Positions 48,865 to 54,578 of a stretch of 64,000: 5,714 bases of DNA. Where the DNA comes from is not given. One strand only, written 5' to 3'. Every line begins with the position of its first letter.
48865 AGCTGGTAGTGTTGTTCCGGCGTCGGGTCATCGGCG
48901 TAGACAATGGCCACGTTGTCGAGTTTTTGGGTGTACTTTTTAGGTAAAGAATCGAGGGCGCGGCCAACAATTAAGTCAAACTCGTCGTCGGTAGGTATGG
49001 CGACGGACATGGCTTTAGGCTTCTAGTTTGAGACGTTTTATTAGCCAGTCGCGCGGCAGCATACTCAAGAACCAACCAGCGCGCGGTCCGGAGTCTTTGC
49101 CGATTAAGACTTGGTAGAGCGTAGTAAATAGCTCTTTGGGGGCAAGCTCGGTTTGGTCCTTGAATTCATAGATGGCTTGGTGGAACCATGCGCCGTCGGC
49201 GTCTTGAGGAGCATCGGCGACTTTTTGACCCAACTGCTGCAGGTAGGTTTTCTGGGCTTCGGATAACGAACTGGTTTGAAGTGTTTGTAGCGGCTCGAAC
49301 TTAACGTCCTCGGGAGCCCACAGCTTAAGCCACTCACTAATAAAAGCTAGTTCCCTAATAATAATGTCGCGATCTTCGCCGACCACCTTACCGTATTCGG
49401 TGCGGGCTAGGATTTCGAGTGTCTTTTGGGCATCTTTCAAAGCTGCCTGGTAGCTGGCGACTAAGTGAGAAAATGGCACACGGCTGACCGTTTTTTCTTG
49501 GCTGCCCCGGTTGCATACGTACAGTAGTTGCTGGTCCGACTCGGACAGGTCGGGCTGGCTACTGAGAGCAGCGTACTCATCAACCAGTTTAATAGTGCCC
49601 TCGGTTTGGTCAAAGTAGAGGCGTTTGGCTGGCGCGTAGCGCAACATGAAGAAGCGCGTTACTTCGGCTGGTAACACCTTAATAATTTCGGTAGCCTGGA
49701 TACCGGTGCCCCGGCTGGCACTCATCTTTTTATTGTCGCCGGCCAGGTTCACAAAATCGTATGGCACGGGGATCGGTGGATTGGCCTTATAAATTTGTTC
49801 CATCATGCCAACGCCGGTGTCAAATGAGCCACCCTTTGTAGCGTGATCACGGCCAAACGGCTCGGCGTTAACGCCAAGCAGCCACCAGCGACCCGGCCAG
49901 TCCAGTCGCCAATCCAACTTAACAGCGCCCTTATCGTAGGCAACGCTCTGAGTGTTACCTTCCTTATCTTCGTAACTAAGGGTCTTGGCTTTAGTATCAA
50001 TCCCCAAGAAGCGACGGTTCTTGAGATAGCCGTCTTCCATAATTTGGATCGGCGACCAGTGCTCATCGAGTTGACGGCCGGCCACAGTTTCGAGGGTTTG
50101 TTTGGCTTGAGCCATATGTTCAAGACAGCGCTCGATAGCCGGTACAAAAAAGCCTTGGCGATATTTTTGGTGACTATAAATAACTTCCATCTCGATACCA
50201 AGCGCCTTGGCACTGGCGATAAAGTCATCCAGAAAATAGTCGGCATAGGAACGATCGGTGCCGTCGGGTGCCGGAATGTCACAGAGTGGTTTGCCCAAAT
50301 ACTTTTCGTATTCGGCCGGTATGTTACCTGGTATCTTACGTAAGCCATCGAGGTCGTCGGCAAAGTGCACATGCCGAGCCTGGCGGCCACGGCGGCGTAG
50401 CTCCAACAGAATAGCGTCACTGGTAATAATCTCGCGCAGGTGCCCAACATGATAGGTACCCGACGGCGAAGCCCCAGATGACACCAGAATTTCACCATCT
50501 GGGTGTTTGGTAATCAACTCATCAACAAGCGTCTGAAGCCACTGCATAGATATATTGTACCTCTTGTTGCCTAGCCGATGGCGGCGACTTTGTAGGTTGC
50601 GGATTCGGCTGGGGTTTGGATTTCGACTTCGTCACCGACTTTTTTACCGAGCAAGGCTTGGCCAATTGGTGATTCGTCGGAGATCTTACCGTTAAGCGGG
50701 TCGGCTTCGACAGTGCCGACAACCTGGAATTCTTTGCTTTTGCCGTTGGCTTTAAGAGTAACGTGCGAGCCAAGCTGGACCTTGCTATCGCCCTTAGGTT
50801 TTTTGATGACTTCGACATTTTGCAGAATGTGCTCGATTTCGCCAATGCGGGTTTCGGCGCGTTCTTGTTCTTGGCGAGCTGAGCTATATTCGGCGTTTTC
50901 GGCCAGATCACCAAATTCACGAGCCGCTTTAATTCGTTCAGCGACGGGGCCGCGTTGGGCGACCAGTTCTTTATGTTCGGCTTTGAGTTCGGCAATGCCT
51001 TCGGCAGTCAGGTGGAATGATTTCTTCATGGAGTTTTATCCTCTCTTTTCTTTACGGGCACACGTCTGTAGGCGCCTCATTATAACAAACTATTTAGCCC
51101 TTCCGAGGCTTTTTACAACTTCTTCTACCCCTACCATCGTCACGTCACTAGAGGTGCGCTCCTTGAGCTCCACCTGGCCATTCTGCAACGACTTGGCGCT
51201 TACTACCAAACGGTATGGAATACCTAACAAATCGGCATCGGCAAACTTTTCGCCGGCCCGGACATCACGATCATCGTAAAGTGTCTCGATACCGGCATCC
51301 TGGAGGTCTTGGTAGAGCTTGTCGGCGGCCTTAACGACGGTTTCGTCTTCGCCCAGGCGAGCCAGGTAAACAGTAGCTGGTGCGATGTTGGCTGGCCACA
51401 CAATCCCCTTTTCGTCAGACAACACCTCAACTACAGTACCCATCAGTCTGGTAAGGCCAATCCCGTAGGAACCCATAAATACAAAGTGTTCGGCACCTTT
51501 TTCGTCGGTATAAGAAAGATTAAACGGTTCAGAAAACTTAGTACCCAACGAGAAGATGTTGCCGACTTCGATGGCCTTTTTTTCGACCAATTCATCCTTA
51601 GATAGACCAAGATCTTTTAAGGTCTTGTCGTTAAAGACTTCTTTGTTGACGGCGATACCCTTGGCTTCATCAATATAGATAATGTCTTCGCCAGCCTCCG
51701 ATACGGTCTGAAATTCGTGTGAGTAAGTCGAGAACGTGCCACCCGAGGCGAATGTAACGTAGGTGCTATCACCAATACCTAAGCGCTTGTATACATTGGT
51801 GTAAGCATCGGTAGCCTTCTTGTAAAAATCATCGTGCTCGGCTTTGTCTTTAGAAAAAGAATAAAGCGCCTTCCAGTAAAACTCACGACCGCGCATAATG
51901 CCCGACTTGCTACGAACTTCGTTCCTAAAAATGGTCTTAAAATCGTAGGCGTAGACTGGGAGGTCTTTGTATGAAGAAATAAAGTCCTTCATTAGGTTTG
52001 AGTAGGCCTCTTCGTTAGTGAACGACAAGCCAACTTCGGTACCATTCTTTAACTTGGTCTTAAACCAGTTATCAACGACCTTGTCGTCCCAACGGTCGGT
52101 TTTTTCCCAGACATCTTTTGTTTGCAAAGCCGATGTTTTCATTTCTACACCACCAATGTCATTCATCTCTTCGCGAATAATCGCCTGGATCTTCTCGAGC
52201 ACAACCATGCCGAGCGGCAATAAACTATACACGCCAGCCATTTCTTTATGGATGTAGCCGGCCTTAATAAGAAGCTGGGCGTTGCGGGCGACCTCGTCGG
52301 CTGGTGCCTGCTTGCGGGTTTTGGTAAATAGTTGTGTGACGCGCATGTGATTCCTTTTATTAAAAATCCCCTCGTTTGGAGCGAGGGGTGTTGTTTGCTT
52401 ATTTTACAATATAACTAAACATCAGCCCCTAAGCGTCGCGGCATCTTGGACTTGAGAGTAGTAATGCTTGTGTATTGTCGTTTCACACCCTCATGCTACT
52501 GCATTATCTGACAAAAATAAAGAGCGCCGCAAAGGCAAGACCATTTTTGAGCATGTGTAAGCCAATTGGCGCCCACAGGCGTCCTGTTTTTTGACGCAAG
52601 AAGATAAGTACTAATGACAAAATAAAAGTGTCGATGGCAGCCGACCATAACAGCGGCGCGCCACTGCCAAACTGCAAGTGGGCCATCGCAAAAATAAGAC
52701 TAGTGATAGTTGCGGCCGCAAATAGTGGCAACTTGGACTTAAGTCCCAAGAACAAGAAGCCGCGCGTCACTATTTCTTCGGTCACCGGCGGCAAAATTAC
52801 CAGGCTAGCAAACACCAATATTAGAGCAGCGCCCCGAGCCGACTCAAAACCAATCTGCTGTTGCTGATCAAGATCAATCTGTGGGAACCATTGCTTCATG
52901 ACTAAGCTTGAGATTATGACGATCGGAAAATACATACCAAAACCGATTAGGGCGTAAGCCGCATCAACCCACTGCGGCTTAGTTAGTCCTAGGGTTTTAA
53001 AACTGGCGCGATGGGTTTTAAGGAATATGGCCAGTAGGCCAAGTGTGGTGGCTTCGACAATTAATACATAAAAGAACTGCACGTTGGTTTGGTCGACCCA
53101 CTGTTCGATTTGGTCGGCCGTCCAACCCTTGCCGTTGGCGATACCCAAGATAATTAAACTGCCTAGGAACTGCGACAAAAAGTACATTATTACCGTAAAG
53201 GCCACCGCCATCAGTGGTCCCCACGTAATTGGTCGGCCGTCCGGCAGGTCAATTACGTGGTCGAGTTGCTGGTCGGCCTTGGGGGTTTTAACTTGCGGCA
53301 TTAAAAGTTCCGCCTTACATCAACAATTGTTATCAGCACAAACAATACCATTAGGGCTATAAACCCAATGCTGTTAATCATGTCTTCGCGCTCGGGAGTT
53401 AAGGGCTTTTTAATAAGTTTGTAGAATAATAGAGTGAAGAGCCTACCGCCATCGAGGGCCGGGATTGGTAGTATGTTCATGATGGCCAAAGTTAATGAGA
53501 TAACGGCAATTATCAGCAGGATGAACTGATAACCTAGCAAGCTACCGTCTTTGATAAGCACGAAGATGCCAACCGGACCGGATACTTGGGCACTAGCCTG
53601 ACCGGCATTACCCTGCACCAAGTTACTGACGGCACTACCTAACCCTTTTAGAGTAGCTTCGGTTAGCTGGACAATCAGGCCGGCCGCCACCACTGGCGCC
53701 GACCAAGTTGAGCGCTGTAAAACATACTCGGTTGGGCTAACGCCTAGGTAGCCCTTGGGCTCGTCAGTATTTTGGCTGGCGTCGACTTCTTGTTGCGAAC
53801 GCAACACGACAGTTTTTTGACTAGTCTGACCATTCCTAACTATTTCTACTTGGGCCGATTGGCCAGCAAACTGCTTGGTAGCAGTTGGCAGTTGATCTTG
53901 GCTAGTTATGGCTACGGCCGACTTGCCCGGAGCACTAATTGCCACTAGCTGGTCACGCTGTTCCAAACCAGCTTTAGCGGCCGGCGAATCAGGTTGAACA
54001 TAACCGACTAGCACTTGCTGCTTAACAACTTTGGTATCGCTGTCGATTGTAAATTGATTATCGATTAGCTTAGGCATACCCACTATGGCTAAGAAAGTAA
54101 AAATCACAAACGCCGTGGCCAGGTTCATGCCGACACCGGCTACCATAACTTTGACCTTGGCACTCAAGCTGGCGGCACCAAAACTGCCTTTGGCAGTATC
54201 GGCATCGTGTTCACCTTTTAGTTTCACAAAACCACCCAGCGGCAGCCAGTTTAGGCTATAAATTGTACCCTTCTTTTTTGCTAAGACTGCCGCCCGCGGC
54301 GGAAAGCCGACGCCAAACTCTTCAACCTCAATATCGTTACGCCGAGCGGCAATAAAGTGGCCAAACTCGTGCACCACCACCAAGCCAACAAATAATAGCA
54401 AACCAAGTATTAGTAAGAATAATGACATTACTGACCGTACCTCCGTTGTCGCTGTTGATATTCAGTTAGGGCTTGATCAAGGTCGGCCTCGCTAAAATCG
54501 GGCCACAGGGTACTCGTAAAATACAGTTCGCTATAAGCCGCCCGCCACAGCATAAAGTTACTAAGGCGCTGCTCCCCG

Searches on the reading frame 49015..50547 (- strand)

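Call 46: search_protein_families(library=pfam, proteins=[window:49015-50547:-], max_evalue=0.00001)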
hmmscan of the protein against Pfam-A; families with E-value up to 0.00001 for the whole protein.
window:49015-50547:- (510 aa): 2 families
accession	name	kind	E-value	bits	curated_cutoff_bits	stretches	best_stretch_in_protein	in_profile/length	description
PF01921.24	tRNA-synt_1f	-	9.7e-94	314.7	27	1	2-331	2-338/360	tRNA synthetases class I (K)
PF09334.17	tRNA-synt_1g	-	6.9e-08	32.1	20.1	0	270-308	323-361/391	tRNA synthetases class I (M)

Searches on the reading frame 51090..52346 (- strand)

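Call 46: search_protein_families(library=pfam, proteins=[window:51090-52346:-], max_evalue=0.00001)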
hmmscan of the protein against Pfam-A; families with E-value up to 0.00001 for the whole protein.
window:51090-52346:- (418 aa): 2 families
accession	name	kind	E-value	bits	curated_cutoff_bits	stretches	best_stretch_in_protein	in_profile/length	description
PF00587.30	tRNA-synt_2b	-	3.8e-29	102.4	29.3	1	95-307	1-177/179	tRNA synthetase class II core domain (G, H, P, S and T)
PF03129.25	HGTP_anticodon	-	6.5e-21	74.7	21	1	326-414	2-91/94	Anticodon binding domain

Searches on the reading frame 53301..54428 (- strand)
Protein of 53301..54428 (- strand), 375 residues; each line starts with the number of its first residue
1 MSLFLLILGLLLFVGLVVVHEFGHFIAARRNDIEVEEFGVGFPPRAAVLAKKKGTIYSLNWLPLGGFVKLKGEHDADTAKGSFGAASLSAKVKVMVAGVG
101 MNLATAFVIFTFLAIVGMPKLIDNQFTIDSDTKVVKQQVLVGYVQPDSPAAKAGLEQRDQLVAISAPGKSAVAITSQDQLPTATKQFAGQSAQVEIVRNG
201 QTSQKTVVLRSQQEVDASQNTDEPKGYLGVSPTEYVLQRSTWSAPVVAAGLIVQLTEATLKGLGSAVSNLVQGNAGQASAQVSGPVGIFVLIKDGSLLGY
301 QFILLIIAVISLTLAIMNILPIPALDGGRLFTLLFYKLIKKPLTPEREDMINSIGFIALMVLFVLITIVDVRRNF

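Call 47: search_protein_families(library=pfam, proteins=[window:53301-54428:-], max_evalue=0.00001)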
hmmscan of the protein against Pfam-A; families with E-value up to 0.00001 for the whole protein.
window:53301-54428:- (375 aa): 1 family
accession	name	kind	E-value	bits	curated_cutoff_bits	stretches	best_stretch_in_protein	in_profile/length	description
PF02163.28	Peptidase_M50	-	1.1e-46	159.4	27.2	1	10-362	3-221/221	Peptidase family M50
